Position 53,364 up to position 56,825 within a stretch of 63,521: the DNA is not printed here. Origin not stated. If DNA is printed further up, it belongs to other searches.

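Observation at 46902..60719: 13.8-kb single ORF encoding a 4605-aa Cys-rich lipoprotein with a thrombospondin/integrin-like domain vocabulary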

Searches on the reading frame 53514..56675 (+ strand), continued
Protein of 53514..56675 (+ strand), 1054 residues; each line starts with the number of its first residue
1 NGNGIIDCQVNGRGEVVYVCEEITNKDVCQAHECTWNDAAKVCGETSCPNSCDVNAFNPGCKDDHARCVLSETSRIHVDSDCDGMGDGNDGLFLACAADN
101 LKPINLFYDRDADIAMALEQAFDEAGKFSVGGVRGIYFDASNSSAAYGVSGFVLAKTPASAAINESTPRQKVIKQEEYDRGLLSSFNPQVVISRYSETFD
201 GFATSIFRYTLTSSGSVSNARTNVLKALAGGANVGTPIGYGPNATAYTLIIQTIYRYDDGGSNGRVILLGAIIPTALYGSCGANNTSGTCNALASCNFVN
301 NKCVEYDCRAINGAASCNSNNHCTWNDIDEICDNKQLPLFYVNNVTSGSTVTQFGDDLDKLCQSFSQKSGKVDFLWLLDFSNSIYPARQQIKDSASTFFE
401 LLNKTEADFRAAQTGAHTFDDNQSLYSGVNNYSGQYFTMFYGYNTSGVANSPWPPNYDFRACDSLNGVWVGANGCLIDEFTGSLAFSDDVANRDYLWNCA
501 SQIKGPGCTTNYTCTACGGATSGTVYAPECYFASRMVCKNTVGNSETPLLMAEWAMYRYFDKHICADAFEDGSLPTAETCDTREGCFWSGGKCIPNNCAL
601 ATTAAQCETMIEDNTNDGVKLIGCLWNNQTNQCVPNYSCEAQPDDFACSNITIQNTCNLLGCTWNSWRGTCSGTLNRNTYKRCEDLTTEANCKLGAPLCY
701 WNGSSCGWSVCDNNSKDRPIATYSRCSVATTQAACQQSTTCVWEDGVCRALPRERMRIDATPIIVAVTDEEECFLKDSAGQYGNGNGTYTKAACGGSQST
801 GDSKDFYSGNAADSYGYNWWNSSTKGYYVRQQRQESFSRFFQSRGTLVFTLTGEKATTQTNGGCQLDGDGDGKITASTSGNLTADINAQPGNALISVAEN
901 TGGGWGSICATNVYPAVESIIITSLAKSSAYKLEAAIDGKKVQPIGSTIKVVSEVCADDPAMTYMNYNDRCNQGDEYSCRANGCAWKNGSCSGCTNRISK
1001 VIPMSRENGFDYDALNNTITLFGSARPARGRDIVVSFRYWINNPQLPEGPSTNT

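Call 82: fold_search(model_id=the predicted structure, library=pdb)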
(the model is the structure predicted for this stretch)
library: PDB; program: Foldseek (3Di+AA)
matches with E <= 10: 1077; with E <= 0.001: 0
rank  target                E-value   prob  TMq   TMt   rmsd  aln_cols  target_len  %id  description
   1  4pws                  8.2e-03  0.92  0.09  0.39   9.0       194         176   12  Crystal structure of secreted proline rich antigen MTC28 (Rv0040c) at 2.15 A with bound chloride from Mycobacterium tube (released 2015-03-25)
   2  4ol4                  1.7e-02  0.80  0.09  0.39  12.0       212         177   12  Crystal structure of secreted proline rich antigen MTC28 (Rv0040c) from Mycobacterium tuberculosis (released 2015-01-28)
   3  3lyd_A                5.4e-02  0.97  0.10  0.52   4.8       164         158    8  Crystal structure of Putative uncharacterized protein from Jonesia denitrificans (released 2010-03-09)
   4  9e8c_B                6.7e-02  0.69  0.05  0.09   6.0        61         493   20  Integrin aIIbb3 dimer conformation from human platelet membrane crude preparation (released 2025-10-15)
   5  9p6s_B                9.8e-02  0.69  0.05  0.12   7.3        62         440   16  Cryo-EM structure of human integrin alpha5beta1 in complex with fibronectin (FN 7-10) (released 2026-03-25)
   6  9dax_B                1.0e-01  0.54  0.05  0.13   6.0        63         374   19  The structure of AlphaIIbbeta3 in apo state (released 2025-04-09)
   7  3lyd_B                1.1e-01  0.89  0.10  0.50   4.6       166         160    9  Crystal structure of Putative uncharacterized protein from Jonesia denitrificans (released 2010-03-09)
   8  9nab_A                1.2e-01  0.57  0.05  0.13   4.8        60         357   17  Cryo-EM structure of the alpha5beta1 integrin headpiece with OS2966 Fab (released 2025-07-23)
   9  4wk2_B                1.2e-01  0.35  0.05  0.11   6.8        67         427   18  Metal Ion and Ligand Binding of Integrin (released 2014-12-03)
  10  8oxz_Q                1.4e-01  0.35  0.04  0.09   6.5        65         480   22  Rat alpha5beta1 integrin, headpiece (released 2024-11-13)
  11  7ztq                  1.4e-01  0.13  0.07  0.22  14.5       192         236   14  Crystal structure of the carotenoid-binding protein domain from silkworm Bombyx mori (BmCBP) in the apoform (released 2022-10-26)
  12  9b9j_B                1.4e-01  0.44  0.05  0.13   6.5        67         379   16  Integrin alpha-5 beta-1 in complex with BIIG2 Fab (released 2025-02-05)
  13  4w76_A                1.4e-01  0.05  0.05  0.16  16.8       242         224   12  Crystal Structure of Full-Length Split GFP Mutant D21H/K26C Disulfide and Metal-Mediated Dimer, P 21 21 21 Space Group (released 2015-02-18)
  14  5dph_A                1.4e-01  0.05  0.05  0.15  16.2       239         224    9  sfGFP mutant - 149 p-cyano-L-phenylalanine (released 2016-01-13)
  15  5e6u_B                1.6e-01  0.41  0.05  0.10   5.8        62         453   18  Structures of leukocyte integrin aLb2: The aI domain, the headpiece, and the pocket for the internal ligand (released 2016-04-06)
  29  1f15_A                2.5e-01  0.04  0.03  0.12  15.4       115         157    9  CUCUMBER MOSAIC VIRUS (STRAIN FNY) (released 2000-06-21)
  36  1f0b                  2.7e-01  0.05  0.05  0.16  15.3       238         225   11  CRYSTAL STRUCTURE OF THE GREEN FLUORESCENT PROTEIN (GFP) VARIANT YFP-H148Q (released 2000-11-17)
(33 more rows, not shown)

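Call 83: search_solved_structures(query=A3, max_evalue=1, show_alignments=3)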
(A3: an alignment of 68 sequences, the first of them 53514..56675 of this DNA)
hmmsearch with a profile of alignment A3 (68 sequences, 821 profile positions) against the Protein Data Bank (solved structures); distinct sequences matched with E-value up to 1: 114 (the best 60 are shown).
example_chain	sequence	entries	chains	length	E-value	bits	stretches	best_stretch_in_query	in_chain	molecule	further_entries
6mi5_X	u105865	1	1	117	2.4e-08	36.2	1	112-190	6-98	Lanmodulin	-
8fns_A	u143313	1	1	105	3.7e-08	35.6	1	115-190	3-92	EF-hand domain-containing protein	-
5wtl_A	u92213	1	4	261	8.1e-08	34.5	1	62-177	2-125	OmpA family protein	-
5ffg_B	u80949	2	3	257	1e-07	34.1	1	426-660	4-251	Integrin beta-6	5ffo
9xmm_B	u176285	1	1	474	1.7e-07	33.4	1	423-647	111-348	Integrin beta-6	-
5nem_B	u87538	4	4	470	1.8e-07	33.3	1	423-647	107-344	Integrin beta-6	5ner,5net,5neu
9cz7_B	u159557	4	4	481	1.9e-07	33.2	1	423-647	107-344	Integrin beta-6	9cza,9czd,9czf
4um9_B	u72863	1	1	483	2.5e-07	32.8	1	423-647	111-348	Integrin beta-6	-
4um9_D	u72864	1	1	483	2.5e-07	32.8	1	423-647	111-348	Integrin beta-6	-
8tcg_B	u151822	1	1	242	5e-07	31.8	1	427-601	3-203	Integrin beta-6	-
8tcf_B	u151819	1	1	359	5.2e-07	31.8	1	426-572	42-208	Integrin beta-8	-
9ind_B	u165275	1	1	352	5.7e-07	31.7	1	426-572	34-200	Integrin beta-8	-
8vsd_B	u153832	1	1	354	5.7e-07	31.6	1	426-572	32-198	Integrin beta-8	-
6om2_B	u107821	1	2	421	6.5e-07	31.5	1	426-571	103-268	Integrin beta-8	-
6om1_B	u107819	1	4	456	1.1e-06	30.7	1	426-571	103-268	Integrin beta-8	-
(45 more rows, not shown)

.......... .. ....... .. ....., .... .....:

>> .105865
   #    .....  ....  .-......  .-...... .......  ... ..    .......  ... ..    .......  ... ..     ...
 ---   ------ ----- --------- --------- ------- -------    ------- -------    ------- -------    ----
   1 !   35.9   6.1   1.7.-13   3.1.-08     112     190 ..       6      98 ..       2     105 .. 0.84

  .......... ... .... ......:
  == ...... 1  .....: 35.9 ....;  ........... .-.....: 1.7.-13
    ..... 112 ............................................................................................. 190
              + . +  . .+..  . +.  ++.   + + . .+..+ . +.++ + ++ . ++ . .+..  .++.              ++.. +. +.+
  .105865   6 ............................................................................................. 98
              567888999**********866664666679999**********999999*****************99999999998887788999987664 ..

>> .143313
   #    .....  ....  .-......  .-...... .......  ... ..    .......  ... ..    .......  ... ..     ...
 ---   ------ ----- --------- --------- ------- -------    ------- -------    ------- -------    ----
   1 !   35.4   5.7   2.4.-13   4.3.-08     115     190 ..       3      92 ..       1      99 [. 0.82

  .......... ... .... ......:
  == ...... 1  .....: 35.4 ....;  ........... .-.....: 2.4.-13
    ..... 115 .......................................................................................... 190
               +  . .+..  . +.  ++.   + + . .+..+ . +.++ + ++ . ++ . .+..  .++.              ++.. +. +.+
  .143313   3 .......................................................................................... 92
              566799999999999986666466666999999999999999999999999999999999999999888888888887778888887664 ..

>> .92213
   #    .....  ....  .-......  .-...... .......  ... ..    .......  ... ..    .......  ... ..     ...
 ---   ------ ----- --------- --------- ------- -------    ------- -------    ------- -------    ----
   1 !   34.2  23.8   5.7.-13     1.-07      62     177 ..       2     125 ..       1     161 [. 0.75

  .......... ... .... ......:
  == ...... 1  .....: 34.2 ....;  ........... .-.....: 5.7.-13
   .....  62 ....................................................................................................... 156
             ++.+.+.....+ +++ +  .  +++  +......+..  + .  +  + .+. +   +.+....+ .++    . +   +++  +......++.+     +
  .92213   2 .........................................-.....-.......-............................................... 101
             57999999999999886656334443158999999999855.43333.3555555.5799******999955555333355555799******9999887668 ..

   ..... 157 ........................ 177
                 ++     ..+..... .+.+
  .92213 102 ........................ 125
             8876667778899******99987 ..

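Call 85: search_solved_structures(query=A3, max_evalue=2e-7, show_alignments=5)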
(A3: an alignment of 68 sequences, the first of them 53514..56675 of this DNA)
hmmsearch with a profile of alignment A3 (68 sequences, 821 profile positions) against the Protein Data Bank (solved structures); distinct sequences matched with E-value up to 2e-7: 7.
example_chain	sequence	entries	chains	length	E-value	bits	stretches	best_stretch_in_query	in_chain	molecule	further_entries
6mi5_X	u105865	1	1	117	2.4e-08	36.2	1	112-190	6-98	Lanmodulin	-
8fns_A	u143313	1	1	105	3.7e-08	35.6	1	115-190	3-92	EF-hand domain-containing protein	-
5wtl_A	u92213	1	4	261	8.1e-08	34.5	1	62-177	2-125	OmpA family protein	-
5ffg_B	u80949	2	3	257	1e-07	34.1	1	426-660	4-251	Integrin beta-6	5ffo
9xmm_B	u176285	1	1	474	1.7e-07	33.4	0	423-647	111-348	Integrin beta-6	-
5nem_B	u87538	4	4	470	1.8e-07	33.3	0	423-647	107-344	Integrin beta-6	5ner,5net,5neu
9cz7_B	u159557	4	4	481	1.9e-07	33.2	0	423-647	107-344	Integrin beta-6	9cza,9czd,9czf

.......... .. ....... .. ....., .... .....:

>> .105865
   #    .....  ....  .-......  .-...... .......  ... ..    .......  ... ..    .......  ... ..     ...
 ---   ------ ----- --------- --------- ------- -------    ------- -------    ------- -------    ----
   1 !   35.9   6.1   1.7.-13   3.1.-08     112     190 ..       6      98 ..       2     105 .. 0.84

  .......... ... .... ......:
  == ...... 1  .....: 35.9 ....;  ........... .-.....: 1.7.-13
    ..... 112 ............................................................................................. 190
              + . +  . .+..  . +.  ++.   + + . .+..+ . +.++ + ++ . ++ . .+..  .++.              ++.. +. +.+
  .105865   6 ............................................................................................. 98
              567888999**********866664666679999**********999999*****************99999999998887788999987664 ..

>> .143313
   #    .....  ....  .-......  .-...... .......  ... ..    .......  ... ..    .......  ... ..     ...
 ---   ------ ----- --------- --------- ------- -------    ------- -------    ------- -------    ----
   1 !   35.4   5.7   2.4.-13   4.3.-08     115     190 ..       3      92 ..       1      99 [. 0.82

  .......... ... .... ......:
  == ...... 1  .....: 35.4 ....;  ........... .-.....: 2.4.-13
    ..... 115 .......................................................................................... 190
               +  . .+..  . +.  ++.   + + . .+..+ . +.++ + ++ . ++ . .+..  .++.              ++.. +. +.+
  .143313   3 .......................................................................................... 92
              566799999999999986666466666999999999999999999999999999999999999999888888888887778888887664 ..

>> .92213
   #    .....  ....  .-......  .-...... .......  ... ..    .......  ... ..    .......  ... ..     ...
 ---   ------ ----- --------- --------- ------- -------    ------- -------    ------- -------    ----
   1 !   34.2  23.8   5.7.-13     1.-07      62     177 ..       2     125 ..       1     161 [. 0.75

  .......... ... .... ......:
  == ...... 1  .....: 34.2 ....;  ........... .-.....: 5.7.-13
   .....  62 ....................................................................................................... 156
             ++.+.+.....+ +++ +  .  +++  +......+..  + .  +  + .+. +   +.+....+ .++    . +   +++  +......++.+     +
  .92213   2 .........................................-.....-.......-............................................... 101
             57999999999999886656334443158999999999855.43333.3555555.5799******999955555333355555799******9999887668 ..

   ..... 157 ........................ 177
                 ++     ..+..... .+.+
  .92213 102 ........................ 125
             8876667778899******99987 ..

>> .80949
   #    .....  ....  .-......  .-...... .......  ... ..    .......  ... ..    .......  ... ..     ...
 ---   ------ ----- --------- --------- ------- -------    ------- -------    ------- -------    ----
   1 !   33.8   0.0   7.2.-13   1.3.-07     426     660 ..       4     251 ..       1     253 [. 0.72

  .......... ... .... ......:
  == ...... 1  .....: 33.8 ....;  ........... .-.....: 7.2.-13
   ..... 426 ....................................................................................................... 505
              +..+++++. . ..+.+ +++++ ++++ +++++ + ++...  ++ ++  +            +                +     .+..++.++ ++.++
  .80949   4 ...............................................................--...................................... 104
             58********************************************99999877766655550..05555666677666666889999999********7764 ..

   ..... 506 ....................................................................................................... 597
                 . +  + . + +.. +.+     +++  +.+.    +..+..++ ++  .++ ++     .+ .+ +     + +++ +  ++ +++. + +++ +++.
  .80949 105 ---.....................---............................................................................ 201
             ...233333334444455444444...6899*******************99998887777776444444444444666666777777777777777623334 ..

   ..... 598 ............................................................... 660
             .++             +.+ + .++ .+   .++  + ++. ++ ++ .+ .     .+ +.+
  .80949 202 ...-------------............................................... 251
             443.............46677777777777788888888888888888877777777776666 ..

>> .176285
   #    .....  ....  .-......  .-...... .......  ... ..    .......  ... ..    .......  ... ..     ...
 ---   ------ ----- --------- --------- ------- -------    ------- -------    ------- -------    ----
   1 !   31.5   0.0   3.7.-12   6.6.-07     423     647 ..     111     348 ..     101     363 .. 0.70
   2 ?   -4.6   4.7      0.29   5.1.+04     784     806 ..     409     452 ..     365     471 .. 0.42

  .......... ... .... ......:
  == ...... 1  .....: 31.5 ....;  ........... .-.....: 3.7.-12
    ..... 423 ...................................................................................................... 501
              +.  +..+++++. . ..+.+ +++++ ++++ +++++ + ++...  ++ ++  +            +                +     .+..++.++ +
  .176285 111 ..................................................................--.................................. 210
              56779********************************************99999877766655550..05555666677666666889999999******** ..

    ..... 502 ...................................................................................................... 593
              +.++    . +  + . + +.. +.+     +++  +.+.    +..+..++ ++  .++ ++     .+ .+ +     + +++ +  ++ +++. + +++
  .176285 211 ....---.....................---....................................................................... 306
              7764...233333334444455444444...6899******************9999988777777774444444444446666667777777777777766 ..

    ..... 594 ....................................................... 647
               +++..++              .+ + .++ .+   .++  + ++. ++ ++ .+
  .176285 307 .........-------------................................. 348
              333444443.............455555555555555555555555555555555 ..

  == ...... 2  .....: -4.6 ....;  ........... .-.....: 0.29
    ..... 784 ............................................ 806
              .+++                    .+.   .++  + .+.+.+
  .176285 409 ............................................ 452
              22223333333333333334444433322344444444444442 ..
